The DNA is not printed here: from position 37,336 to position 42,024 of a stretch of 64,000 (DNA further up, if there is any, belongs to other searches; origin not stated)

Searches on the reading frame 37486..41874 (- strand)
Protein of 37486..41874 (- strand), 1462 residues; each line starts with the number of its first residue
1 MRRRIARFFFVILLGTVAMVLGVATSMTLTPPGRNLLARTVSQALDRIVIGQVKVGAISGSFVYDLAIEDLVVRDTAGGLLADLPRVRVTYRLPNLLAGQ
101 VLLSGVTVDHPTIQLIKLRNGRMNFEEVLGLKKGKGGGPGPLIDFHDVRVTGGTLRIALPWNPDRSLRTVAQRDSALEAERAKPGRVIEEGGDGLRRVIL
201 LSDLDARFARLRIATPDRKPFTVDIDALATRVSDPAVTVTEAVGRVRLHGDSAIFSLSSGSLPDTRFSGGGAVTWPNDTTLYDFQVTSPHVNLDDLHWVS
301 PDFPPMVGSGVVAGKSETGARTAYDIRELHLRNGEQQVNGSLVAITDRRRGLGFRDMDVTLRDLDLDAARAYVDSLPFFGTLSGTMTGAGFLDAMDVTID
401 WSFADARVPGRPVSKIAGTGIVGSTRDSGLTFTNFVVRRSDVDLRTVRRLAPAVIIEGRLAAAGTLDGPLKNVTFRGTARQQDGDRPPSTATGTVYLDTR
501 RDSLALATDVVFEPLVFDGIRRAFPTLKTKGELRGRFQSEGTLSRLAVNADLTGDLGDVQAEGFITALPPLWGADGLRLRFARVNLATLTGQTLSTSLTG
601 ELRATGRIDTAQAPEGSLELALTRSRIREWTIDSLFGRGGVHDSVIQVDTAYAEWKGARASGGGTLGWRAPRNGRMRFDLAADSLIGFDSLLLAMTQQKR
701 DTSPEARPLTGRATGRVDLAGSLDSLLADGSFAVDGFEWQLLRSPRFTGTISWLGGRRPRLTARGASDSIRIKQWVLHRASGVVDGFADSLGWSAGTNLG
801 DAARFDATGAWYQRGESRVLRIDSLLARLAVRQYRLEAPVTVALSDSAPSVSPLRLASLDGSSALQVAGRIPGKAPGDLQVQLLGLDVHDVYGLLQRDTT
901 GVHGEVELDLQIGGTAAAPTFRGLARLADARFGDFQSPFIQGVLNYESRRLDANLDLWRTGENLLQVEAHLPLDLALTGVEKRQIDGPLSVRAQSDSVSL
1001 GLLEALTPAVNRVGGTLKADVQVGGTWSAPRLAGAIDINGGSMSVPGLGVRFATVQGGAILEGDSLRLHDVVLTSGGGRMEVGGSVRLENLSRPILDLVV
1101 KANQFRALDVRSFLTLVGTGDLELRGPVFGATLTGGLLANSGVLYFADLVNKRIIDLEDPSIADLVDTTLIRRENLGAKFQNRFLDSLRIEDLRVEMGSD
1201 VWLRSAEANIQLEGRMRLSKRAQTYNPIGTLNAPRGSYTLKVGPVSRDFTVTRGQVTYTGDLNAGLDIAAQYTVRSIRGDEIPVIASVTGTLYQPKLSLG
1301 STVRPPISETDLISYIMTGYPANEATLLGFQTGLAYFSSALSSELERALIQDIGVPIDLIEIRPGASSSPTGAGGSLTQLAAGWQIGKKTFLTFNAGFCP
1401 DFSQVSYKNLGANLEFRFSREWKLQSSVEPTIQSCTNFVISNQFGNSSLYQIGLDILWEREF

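Call 20: search_protein_families(library=pfam, proteins=[window:37486-41874:-])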
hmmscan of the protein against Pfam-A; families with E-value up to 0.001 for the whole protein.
window:37486-41874:- (1462 aa): 2 families
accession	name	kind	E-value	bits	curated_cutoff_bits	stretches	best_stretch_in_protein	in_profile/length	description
PF04357.19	TamB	-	7.6e-35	121.3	22.4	1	1075-1462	8-381/381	TamB, inner membrane protein subunit of TAM complex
PF05359.17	DUF748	-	2.4e-06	26.3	50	1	3-131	12-136/1037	Domain of Unknown Function (DUF748)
